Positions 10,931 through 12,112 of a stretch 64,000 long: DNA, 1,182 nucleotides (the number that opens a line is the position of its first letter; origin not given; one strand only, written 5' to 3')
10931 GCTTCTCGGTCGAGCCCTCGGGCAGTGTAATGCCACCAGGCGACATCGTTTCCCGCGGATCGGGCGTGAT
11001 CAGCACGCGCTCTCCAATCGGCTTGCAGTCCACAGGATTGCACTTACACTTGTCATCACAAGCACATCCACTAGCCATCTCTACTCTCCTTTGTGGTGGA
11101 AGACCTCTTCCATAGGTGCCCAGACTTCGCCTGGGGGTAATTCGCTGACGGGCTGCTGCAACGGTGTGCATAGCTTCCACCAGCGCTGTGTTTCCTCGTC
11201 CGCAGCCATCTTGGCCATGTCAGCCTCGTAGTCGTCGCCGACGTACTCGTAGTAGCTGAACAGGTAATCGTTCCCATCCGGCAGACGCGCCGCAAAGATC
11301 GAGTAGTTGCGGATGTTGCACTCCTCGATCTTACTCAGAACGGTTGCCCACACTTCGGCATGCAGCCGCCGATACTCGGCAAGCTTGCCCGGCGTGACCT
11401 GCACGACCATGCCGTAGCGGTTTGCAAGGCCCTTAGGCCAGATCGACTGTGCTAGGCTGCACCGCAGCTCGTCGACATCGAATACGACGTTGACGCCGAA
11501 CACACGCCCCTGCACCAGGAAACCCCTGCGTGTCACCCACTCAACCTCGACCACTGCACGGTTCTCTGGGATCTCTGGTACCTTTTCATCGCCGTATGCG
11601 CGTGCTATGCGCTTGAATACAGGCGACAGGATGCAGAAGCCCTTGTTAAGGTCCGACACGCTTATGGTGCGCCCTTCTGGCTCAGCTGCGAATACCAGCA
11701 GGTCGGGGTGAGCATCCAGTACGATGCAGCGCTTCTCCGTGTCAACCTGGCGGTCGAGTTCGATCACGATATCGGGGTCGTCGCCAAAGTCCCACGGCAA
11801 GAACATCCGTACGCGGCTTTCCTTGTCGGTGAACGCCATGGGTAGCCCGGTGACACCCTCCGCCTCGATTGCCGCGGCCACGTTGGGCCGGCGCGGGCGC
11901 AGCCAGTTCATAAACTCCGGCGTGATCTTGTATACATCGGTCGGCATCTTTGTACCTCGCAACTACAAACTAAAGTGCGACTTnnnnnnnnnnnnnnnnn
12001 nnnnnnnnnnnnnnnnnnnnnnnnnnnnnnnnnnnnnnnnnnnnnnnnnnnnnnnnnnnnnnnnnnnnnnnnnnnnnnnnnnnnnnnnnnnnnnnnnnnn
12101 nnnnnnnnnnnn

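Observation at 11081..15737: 6-deoxyhexose (rhamnose/fucose) handling genes beside the sulfation/GT island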

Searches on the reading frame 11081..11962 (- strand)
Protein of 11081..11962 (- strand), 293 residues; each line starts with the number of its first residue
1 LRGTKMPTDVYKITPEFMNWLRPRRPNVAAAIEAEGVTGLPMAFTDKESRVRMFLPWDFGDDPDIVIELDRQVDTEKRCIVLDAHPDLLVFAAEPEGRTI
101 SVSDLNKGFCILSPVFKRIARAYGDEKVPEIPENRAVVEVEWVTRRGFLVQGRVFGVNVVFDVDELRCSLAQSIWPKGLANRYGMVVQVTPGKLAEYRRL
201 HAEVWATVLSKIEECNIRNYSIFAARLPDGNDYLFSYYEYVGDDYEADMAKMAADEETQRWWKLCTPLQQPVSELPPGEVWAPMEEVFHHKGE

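Call 4: search_protein_families(library=pfam, proteins=[window:11081-11962:-], max_evalue=0.01)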
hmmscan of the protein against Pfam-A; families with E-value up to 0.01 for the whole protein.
window:11081-11962:- (293 aa): 1 family
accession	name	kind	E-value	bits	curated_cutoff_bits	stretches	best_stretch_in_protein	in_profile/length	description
PF05336.19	rhaM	-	2.5e-28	98.8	23.4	1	182-289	1-104/105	L-rhamnose mutarotase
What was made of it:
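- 11081..11422 (-): C-terminal RhaM/FucM-type mutarotase (Dabb) domain, residues 176-288 of the fusion protein. Pfam rhaM 2.5e-28 (call 4).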

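Call 6: search_protein_families(library=ncbifam, proteins=[window:11081-11962:-], max_evalue=0.01)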
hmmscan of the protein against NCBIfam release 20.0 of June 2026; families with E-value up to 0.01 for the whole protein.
window:11081-11962:- (293 aa): 1 family
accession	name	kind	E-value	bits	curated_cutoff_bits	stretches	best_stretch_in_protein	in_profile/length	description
TIGR02625.1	YiiL_rotase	equivalog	1.2e-11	44.8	99.6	1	182-289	1-100/102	L-rhamnose mutarotase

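Call 7: search_protein_families(library=phrogs, proteins=[window:11081-11962:-], max_evalue=0.01)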
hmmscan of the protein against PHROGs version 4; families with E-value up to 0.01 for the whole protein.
window:11081-11962:- (293 aa): 0 families

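Call 10: find_encoding_contigs(protein=window:11081-11947:-, flank=10000, max_places=6)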
Protein window:11081-11947:- (288 aa): 10 contigs read that carry it; 4 places shown.
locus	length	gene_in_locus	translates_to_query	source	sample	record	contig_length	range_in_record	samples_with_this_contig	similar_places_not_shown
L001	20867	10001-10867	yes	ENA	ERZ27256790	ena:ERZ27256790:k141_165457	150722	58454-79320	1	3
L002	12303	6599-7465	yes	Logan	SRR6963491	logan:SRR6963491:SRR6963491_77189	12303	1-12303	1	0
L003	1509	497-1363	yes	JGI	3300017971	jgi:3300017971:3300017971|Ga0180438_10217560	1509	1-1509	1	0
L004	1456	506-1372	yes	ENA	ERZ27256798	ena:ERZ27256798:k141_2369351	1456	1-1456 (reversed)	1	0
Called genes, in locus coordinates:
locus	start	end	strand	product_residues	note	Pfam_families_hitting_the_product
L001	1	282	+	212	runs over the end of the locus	-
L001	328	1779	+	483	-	-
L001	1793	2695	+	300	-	-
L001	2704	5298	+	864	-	-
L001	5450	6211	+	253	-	-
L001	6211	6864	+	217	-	PF00596:Aldolase_II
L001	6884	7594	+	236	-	-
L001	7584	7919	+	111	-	-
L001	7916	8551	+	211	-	PF03567:Sulfotransfer_2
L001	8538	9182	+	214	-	PF00112:Peptidase_C1 (weak)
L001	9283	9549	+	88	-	-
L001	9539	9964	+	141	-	PF07385:Lyx_isomer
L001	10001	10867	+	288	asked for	PF05336:rhaM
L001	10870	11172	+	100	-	PF00166:Cpn10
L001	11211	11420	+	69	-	PF00313:CSD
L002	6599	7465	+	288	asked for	PF05336:rhaM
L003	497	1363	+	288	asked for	PF05336:rhaM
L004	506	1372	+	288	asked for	PF05336:rhaM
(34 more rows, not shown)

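Call 12: search_solved_structures(query=window:11081-11947:-, max_evalue=0.01, show_alignments=3)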
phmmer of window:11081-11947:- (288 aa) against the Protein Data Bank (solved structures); distinct sequences matched with E-value up to 0.01: 6.
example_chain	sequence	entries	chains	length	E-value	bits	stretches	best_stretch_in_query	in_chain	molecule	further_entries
7byu_A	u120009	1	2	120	2.5e-33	118.6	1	176-284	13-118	L-fucose mutarotase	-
7byw_A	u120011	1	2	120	2.7e-33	118.5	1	176-284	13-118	L-fucose mutarotase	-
1x8d_A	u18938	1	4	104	6.2e-06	28.7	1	177-283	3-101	Hypothetical protein yiiL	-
6hhn_A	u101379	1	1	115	0.00011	24.5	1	177-284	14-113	L-rhamnose mutarotase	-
2qlx_A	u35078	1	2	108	0.00097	21.5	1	177-258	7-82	L-rhamnose mutarotase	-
2qlw_A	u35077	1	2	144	0.0013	21.1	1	176-258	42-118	RhaU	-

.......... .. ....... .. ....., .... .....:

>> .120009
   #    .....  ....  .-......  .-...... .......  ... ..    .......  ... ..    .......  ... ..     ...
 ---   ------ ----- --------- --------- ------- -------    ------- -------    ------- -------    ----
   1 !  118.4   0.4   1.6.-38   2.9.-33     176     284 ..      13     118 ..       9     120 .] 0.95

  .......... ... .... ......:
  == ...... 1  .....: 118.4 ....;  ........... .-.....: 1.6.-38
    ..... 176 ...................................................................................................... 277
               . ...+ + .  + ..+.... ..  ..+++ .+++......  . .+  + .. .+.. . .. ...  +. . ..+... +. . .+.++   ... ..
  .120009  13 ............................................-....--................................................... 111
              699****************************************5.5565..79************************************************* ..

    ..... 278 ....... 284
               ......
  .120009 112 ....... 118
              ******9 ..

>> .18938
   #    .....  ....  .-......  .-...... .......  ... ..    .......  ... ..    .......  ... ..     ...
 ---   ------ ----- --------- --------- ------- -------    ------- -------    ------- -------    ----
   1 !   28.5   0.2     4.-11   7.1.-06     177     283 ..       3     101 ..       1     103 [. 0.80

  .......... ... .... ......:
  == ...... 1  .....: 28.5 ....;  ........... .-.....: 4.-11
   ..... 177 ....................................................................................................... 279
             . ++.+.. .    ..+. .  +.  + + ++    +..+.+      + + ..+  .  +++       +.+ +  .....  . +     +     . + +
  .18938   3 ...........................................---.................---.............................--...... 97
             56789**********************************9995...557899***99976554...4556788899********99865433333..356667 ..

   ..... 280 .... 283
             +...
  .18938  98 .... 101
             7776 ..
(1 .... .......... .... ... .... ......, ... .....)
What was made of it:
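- Checked: Corrections: the RhaM domain is far closer to L-fucose mutarotase FucM (7byu, E 2.5e-33) than to E. coli YiiL (E 6e-6) (call 12).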

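Call 16: find_homologous_proteins(query=window:11081-11947:-, max_evalue=0.001)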
Query window:11081-11947:- (288 aa): 80 proteins with E <= 0.001 among 1052 candidates.
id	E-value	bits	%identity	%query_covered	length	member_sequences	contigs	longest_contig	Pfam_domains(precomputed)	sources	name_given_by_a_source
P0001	5.2e-197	671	100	100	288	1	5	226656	PF05336.20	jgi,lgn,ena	-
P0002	1.6e-158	544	80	100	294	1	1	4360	PF05336.20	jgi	jgi:L-rhamnose mutarotase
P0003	5.4e-64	234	54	39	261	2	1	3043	PF05336.20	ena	-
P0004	5.6e-61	224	52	39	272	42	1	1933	PF05336.20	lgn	-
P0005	6.1e-61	224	51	39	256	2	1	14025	PF05336.20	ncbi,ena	-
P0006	2.5e-60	222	47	43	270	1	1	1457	PF05336.20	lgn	-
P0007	1.6e-59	219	46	45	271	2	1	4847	PF05336.20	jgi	jgi:L-rhamnose mutarotase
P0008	1.1e-58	217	55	39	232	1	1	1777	PF05336.20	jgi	jgi:L-rhamnose mutarotase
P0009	1.1e-58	217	46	40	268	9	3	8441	PF05336.20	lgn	-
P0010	1.5e-58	216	48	39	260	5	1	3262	PF05336.20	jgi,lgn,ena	-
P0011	2.4e-58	216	47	38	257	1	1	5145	PF05336.20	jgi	-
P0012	4.2e-58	215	50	39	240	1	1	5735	PF05336.20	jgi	jgi:L-rhamnose mutarotase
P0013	4.7e-58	215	43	47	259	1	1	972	PF05336.20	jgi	-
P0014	4.3e-57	211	53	39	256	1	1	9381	PF05336.20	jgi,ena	-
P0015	6.3e-57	211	51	39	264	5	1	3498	PF05336.20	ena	-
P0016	1.1e-56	210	50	39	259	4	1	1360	PF05336.20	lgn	-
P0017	1.4e-56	210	46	39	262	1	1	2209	PF05336.20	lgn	-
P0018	1.6e-56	210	45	39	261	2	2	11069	PF05336.20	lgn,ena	-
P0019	4.7e-56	208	51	38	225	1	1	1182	PF05336.20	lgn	-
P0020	1.4e-55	206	50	39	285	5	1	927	PF05336.20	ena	-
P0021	5.8e-55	204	46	39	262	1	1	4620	PF05336.20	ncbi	-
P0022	6.4e-55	204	47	39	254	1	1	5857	PF05336.20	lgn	-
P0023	2.0e-54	203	37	52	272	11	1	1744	PF05336.20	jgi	jgi:L-rhamnose mutarotase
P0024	2.2e-54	203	44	39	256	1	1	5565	PF05336.20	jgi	jgi:L-rhamnose mutarotase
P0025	3.3e-54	202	51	40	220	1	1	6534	PF05336.20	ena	-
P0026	1.3e-52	197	46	39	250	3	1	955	PF05336.20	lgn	-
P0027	5.1e-51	192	56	39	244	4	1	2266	PF05336.20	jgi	jgi:L-rhamnose mutarotase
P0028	2.2e-50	189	51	39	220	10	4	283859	PF05336.20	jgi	jgi:L-rhamnose mutarotase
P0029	4.1e-50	189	43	41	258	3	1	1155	PF05336.20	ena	-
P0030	5.8e-49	185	50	38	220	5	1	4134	PF05336.20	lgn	-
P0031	2.3e-47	180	50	39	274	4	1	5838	PF05336.20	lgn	-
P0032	1.5e-46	177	43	39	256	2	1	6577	PF05336.20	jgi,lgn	-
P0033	1.3e-44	170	46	40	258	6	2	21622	PF05336.20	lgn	-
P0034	1.4e-43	167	42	39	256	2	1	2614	PF05336.20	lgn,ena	-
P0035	1.6e-41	160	46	32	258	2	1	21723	PF05336.20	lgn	-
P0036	3.5e-41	159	65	38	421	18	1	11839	PF05336.20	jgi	jgi:L-rhamnose mutarotase/histidinol phosphatase-like PHP family hydrolase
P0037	9.7e-41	158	42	40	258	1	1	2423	PF05336.20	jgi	jgi:L-rhamnose mutarotase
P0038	2.9e-40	156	45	38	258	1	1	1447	PF05336.20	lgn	-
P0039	3.7e-40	156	67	39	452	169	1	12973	PF01208.24,PF05336.20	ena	-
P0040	1.2e-36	144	60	42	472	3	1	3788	PF01208.24,PF05336.20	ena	-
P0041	1.4e-36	144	63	38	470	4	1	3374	PF01208.24,PF05336.20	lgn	-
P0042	1.4e-36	144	61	38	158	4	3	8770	PF05336.20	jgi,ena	-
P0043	2.2e-36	144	63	39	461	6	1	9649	PF01208.24,PF05336.20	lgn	-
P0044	3.2e-36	143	62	38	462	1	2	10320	PF01208.24,PF05336.20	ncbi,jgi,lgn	-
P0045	6.6e-36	142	63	39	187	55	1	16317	PF01208.24,PF05336.20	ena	-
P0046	1.1e-35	141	62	39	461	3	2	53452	PF01208.24,PF05336.20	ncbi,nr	ncbi:MAG: L-rhamnose mutarotase [Bacteroidaceae bacterium]|nr:L-rhamnose mutarotase [Bacteroidaceae 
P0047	1.3e-35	141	62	38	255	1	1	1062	PF01208.24,PF05336.20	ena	-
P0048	3.5e-35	140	60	41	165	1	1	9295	PF05336.20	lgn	-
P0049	6.8e-35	139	62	38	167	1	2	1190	PF05336.20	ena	-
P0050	1.1e-34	138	61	39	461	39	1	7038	PF01208.24,PF05336.20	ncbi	-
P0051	3.6e-34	136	61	38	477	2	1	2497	PF01208.24,PF05336.20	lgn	-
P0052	4.7e-34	136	59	40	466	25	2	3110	PF01208.24,PF05336.20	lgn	-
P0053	1.7e-33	134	64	38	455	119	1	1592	PF01208.24,PF05336.20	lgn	-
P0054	5.2e-33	132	59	40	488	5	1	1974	PF01208.24,PF05336.20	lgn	-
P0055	5.7e-33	132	61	38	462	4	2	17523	PF01208.24,PF05336.20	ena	-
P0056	7.5e-33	132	59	38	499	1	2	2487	PF01208.24,PF05336.20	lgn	-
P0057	7.3e-32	129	56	38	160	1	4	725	PF05336.20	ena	-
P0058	1.0e-31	128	60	38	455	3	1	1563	PF01208.24,PF05336.20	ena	-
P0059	1.1e-31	128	55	42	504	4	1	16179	PF01208.24,PF05336.20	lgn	-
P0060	1.9e-31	127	58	38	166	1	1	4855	PF05336.20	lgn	-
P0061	7.8e-31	125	53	43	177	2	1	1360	PF05336.20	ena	-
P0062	1.9e-29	121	57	38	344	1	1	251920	PF00376.30,PF13411.13,PF05336.20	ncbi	ncbi:L-rhamnose mutarotase [Streptomyces sp. NPDC054796]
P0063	2.3e-29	120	56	38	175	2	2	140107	PF05336.20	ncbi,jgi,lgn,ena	-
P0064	3.3e-29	120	55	38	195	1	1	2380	PF01208.24,PF05336.20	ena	-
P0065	5.9e-29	119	56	38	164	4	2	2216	PF05336.20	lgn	-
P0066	8.3e-29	119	58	38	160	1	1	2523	PF05336.20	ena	-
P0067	3.5e-28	117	53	38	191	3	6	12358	PF05336.20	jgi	jgi:L-rhamnose mutarotase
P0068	6.5e-28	116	49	44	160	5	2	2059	PF05336.20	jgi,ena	-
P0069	1.5e-27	114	45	45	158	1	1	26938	PF05336.20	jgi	jgi:L-rhamnose mutarotase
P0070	5.8e-27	113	51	38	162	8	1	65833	PF05336.20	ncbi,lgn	-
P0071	6.7e-27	112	58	35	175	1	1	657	PF05336.20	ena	-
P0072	4.6e-26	110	46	41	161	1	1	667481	PF05336.20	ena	-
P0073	1.5e-25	108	65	28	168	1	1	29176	PF05336.20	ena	-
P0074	1.9e-25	108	50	39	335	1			PF13561.13,PF00106.32,PF05336.20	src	-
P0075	6.4e-25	106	56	35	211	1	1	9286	PF05336.20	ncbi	-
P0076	2.3e-24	104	61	31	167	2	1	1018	PF05336.20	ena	-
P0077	2.3e-23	101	58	31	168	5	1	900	PF05336.20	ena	-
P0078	1.3e-22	98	46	39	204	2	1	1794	PF05336.20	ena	-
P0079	4.8e-17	80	56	27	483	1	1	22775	PF05336.20,PF13378.13,PF02746.22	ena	-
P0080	8.1e-17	79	54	28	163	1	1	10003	PF05336.20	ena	-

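Call 24: find_encoding_contigs(protein=P0002, flank=10000, max_places=3)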
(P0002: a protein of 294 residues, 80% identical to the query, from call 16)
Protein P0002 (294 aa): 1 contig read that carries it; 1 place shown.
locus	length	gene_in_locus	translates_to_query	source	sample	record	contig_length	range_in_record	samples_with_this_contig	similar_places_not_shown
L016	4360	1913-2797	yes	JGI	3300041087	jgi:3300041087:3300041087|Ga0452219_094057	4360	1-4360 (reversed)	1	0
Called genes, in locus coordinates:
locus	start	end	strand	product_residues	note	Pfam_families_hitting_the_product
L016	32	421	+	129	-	-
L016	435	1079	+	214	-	-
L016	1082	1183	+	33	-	-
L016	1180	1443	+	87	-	-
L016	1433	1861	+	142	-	PF07385:Lyx_isomer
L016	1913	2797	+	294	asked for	PF05336:rhaM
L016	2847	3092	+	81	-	PF00166:Cpn10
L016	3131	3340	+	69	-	PF00313:CSD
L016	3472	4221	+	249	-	PF01793:Glyco_transf_15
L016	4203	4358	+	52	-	?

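Call 50: predict_structure(alignment_id=A1)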
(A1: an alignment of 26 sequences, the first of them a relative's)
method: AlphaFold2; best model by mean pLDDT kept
length: 288 residues; sequences in the alignment: 26
mean_pLDDT: 66.4   pTM: 0.46
mean pLDDT of the five models: 66.4, 66.0, 64.5, 62.5, 61.0
residues with pLDDT >= 90: 76; 70-90: 69; 50-70: 53; < 50: 90
segments of 3 or more residues with pLDDT < 50: 64-113, 127-132, 136-144, 158-172, 285-288
pLDDT, mean of each block of 10 residues (from residue 1): 73 85 87 79 58 53 42 25 29 28 36 57 55 46 51 55 39 68 95 90 92 89 93 91 95 94 86 80 51
secondary structure, 60 per line:
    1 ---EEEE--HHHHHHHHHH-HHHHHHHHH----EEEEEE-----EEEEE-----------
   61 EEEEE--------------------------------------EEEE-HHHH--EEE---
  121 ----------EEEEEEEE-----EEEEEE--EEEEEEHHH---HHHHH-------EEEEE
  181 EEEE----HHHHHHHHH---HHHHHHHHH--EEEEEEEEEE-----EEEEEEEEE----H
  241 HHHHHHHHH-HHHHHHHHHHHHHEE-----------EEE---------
elements in order: E4-7 H10-19 H21-29 E34-39 E45-49 E61-65 E104-107 H109-112 E115-117 E131-138 E144-149 E152-157 H164-168 E176-184 H189-197 H201-209 E212-221 E227-235 H240-249 H251-263 E277-279
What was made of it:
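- On RhaM/YiiL mutarotase superfamily (PF05336): The AF2 C-terminal domain has pLDDT ~90 (call 50).
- Tried and rejected: The AF2 model of this half is too poor to use (call 50).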
